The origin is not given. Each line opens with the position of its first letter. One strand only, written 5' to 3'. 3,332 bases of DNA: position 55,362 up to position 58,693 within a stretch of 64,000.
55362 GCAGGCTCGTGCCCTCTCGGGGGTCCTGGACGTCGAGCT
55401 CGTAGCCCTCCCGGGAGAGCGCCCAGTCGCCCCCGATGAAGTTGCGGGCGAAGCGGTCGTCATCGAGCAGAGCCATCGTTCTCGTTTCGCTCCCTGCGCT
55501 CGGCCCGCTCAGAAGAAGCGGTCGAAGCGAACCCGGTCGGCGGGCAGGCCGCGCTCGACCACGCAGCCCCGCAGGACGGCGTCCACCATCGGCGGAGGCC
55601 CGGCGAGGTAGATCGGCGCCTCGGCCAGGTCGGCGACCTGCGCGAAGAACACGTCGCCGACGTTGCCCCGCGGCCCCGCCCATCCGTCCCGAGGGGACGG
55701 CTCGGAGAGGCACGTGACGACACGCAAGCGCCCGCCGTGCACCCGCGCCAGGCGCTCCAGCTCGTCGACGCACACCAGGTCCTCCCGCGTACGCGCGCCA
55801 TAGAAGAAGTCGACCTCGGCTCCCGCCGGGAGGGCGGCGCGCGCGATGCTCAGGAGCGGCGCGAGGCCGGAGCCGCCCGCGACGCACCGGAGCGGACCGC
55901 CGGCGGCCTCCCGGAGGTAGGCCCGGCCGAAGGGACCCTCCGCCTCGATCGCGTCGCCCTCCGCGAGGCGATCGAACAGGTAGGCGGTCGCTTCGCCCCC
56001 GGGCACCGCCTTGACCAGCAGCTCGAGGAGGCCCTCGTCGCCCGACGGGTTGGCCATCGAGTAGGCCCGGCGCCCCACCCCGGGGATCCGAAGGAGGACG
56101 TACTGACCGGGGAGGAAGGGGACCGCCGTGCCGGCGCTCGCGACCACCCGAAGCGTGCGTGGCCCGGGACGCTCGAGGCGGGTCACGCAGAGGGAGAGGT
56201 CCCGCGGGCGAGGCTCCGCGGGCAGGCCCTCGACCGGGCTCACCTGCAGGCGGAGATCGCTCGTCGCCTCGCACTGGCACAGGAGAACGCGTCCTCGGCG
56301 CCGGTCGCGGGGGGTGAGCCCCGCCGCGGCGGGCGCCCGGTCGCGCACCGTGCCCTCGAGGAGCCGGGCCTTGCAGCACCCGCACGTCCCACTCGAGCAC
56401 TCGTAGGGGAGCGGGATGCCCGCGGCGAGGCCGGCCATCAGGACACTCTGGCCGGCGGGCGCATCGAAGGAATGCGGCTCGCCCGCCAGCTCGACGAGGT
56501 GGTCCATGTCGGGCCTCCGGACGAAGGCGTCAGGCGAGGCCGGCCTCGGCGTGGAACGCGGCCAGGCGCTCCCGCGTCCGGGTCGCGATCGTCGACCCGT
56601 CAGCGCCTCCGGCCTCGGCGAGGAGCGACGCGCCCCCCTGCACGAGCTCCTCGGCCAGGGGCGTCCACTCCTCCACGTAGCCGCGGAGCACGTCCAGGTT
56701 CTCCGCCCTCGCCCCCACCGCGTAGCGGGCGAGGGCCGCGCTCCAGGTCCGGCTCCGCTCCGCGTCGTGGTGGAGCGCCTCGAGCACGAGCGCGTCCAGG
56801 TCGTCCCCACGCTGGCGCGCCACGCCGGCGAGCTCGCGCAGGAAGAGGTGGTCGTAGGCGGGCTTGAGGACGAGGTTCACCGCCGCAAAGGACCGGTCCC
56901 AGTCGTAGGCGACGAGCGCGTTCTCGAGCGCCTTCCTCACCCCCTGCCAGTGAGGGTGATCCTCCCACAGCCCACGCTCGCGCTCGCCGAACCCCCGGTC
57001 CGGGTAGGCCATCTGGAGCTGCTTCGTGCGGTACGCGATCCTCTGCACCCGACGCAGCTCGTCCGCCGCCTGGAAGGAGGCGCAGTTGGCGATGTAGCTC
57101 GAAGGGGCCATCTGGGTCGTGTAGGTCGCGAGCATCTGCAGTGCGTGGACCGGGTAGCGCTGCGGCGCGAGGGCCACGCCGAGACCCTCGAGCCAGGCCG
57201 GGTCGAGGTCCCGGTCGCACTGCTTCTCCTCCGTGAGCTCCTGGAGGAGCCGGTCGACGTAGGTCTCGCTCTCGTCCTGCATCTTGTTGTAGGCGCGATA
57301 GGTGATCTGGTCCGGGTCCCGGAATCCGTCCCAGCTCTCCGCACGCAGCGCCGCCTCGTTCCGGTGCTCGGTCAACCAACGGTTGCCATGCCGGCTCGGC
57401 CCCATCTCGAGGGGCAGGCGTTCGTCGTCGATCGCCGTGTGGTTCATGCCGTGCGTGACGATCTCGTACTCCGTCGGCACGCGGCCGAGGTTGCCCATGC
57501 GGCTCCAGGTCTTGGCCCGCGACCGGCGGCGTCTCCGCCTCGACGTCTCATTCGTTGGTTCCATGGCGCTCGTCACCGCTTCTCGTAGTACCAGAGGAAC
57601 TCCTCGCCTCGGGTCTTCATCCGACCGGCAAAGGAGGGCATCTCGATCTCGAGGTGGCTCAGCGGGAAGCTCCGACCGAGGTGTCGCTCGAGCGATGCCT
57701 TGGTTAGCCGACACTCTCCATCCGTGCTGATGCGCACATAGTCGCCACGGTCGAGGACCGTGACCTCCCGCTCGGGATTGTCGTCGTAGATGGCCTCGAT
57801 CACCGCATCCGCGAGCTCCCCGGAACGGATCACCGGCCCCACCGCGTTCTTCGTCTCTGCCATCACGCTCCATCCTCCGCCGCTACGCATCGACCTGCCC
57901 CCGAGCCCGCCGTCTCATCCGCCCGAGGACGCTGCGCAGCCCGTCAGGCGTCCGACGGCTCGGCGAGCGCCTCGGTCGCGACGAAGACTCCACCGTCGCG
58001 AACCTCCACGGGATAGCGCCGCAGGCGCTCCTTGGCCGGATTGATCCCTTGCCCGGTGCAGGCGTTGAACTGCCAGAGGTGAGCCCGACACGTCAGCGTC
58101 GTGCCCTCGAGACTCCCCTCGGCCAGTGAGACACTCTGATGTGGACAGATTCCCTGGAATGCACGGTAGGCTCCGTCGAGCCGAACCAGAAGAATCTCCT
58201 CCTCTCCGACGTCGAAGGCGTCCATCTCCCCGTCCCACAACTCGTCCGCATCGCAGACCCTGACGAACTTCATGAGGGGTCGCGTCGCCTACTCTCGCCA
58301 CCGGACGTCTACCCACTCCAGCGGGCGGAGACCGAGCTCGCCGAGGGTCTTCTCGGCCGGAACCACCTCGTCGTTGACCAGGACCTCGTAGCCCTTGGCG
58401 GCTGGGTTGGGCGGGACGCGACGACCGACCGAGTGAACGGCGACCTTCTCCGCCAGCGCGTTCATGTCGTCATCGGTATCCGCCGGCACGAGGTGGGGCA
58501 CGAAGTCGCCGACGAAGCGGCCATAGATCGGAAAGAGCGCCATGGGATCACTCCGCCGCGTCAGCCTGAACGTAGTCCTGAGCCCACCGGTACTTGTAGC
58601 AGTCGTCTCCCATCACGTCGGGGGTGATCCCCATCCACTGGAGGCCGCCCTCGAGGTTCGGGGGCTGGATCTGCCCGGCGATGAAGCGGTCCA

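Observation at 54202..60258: Complete tmoABCDEF-type four-component aromatic/alkene monooxygenase operon plus ALDH, with visibly lower GC than flanks (probable horizontal acquisition)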

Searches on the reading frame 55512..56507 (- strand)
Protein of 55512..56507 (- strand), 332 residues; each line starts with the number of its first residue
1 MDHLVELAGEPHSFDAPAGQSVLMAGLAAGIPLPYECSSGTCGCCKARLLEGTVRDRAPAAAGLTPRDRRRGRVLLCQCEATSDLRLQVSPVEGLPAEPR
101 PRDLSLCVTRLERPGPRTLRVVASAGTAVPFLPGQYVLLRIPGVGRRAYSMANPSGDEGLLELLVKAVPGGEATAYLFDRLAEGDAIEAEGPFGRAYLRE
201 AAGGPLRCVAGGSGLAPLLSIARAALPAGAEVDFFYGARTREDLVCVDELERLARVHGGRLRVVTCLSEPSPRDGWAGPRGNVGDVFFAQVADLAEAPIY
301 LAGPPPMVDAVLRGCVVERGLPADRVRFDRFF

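Call 6: search_protein_families(library=pfam, proteins=[window:55512-56507:-])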
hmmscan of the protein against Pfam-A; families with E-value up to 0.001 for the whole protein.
seq(332 aa): 3 families
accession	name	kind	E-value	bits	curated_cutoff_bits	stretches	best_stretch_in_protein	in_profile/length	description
PF00175.26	NAD_binding_1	-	8.2e-19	68.7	22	1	209-311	2-107/109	Oxidoreductase NAD-binding domain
PF00111.32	Fer2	-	2.2e-15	56.8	21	1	6-81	2-76/77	2Fe-2S iron-sulfur cluster binding domain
PF00970.30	FAD_binding_6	-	3.7e-13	50.1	21.1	1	128-196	27-97/99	Oxidoreductase FAD-binding domain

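Call 7: search_protein_families(library=ncbifam, proteins=[window:55512-56507:-])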
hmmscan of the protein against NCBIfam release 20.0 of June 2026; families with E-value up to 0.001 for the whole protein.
seq(332 aa): 28 families (the best 25 are shown)
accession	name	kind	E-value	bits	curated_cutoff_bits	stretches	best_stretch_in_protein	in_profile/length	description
NF045803.1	MethMoxFADbindMmoC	equivalog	5.2e-53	180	500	1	9-332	11-341/343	aromatic/alkene monooxygenase hydroxylase FAD-binding subunit MmoC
NF040810.1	BenC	equivalog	1.3e-46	159.3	430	1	18-331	19-330/333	benzoate 1,2-dioxygenase electron transfer component BenC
NF008822.0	PRK11872.1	equivalog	1.6e-41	142.4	402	1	21-331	24-335/341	anthranilate 1,2-dioxygenase electron transfer component AntC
TIGR02160.1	PA_CoA_Oxy5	hypoth_equivalog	1.3e-29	103.1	420.8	2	129-331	31-241/352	1,2-phenylacetyl-CoA epoxidase subunit PaaE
NF007964.0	PRK10684.1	equivalog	1.9e-26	92.9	383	2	113-332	21-238/333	NADH oxidoreductase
TIGR01941.1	nqrF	equivalog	6.3e-26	91.2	295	2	147-331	207-403/405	NADH:ubiquinone reductase (Na(+)-transporting) subunit F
NF005963.0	PRK08051.1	equivalog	1.6e-25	89.8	230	1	108-329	8-228/233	NAD(P)H-flavin reductase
NF058606.1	GlBtMonoRdsGbcB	equivalog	8.4e-24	84.1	500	2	130-319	42-235/362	glycine betaine monooxygenase reductase subunit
NF004317.0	PRK05713.1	equivalog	3.8e-23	82.2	338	1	12-257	9-248/312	iron-sulfur-binding ferredoxin reductase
NF006220.0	PRK08345.1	subfamily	4e-20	72.2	395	1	130-326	42-246/294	cytochrome-c3 hydrogenase subunit gamma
NF052252.1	flav_redu_LuxG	exception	1.7e-19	69.9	340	1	110-320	7-218/232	flavin mononucleotide reductase LuxG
NF009805.0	PRK13289.1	equivalog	2.9e-19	69.3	432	1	127-331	181-392/399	NO-inducible flavohemoprotein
NF000796.0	PRK00054.1-1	equivalog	2.9e-17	62.8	224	1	129-313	27-187/254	dihydroorotate dehydrogenase electron transfer subunit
NF040830.1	sulfhyd_ShyC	equivalog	6.6e-15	55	600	1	127-326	35-240/288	NAD(P)-dependent hydrogenase/sulfhydrogenase 2 subunit gamma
NF040835.1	sulfhyd_HydG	equivalog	1.2e-12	47.7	650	1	130-315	49-233/292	NADPH-dependent hydrogenase/sulfhydrogenase 1 subunit gamma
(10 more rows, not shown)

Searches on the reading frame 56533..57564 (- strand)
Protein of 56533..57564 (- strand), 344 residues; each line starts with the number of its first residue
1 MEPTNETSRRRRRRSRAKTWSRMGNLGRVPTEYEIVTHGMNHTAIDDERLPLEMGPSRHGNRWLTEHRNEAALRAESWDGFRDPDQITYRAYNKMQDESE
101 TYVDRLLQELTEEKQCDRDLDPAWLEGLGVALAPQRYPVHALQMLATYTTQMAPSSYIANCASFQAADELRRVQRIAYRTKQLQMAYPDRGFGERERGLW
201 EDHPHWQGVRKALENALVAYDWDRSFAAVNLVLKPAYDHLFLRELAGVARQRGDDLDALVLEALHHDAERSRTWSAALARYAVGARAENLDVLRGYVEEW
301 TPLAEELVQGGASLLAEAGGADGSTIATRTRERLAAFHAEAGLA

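Call 6: search_protein_families(library=pfam, proteins=[window:56533-57564:-])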
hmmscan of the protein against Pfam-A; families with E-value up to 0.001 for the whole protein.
seq(344 aa): 1 family
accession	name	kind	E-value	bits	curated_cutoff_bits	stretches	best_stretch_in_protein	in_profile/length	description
PF02332.24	Phenol_Hydrox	-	1.7e-64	218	24.4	1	65-284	3-228/230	Methane/Phenol/Alkene Hydroxylase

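Call 7: search_protein_families(library=ncbifam, proteins=[window:56533-57564:-])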
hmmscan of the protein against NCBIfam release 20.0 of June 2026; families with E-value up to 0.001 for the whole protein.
seq(344 aa): 1 family
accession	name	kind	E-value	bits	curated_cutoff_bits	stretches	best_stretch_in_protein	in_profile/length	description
NF045802.1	MethMoxAlphaMmoY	equivalog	1.5e-09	37.6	700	1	69-301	83-319/389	aromatic/alkene monooxygenase hydroxylase subunit beta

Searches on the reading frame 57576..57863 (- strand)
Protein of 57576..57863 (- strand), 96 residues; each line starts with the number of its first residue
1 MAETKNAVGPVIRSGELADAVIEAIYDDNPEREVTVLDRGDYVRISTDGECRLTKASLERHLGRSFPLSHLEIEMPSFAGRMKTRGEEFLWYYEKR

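Call 6: search_protein_families(library=pfam, proteins=[window:57576-57863:-])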
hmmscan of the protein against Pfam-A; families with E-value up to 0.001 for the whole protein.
seq(96 aa): 1 family
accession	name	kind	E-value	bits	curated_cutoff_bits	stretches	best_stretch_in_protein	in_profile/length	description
PF02406.22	MmoB_DmpM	-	2.6e-27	95.2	25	1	6-92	1-85/85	MmoB/DmpM family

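Call 7: search_protein_families(library=ncbifam, proteins=[window:57576-57863:-])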
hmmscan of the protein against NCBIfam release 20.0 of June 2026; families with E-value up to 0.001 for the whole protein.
seq(96 aa): 1 family
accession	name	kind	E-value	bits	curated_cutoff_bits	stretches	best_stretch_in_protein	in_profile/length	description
NF045804.1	MethMoxRegMmoB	equivalog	0.00022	21.4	245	1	8-89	37-120/136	methane monooxygenase regulator MmoB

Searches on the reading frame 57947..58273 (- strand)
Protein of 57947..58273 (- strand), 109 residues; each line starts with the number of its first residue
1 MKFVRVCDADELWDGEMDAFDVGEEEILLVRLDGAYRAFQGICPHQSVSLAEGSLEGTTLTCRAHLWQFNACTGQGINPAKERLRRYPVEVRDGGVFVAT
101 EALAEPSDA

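Call 6: search_protein_families(library=pfam, proteins=[window:57947-58273:-])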
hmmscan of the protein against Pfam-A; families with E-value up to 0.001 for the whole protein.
seq(109 aa): 2 families
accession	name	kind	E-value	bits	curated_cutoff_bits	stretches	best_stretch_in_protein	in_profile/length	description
PF00355.32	Rieske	-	2e-20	72.9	20.3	1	3-88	2-88/88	Rieske [2Fe-2S] domain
PF13806.12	Rieske_2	-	2.9e-06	27.6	27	1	3-98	2-103/104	Rieske-like [2Fe-2S] domain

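Call 7: search_protein_families(library=ncbifam, proteins=[window:57947-58273:-])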
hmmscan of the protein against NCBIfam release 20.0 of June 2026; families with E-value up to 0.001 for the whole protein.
seq(109 aa): 7 families
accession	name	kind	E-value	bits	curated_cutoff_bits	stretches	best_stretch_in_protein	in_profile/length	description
NF042948.2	3PPDioc_HcaC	equivalog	5.2e-16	58.8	150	1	1-101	1-103/105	3-phenylpropionate/cinnamic acid dioxygenase ferredoxin subunit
NF007422.0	PRK09965.1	equivalog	2.8e-15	56.3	113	1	3-101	3-101/106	bifunctional 3-phenylpropionate/cinnamic acid dioxygenase ferredoxin subunit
TIGR02377.1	MocE_fam_FeS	subfamily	3.6e-13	49.4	136.15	1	3-99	2-100/101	MocE family 2Fe-2S type ferredoxin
NF041683.1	ant_diox_AndAb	equivalog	2.5e-11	43.7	150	1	4-98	3-98/100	anthranilate 1,2-dioxygenase ferredoxin subunit AndAb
TIGR02378.1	nirD_assim_sml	equivalog_domain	9.4e-10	38.6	74.65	1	4-99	3-104/105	nitrite reductase small subunit NirD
NF052579.1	BetMthstMoxSdmAMthl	equivalog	8.7e-07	28.2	600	1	24-73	39-89/351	4beta-methylsterol monooxygenase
NF041174.1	SDX_Thmprot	equivalog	6.9e-05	23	170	1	22-80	22-80/109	sulredoxin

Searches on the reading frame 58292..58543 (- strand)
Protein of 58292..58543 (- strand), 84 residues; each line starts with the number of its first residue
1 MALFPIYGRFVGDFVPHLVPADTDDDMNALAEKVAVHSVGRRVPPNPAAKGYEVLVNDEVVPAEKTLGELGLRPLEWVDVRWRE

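Call 6: search_protein_families(library=pfam, proteins=[window:58292-58543:-])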
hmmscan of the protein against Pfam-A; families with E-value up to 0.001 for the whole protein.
seq(84 aa): 1 family
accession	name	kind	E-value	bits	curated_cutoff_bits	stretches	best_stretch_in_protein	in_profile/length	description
PF06234.18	TmoB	-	2.7e-26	92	25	1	3-82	1-78/78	Toluene-4-monooxygenase system protein B (TmoB)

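Call 7: search_protein_families(library=ncbifam, proteins=[window:58292-58543:-])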
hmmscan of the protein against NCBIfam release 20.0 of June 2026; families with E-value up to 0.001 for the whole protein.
seq(84 aa): 0 families
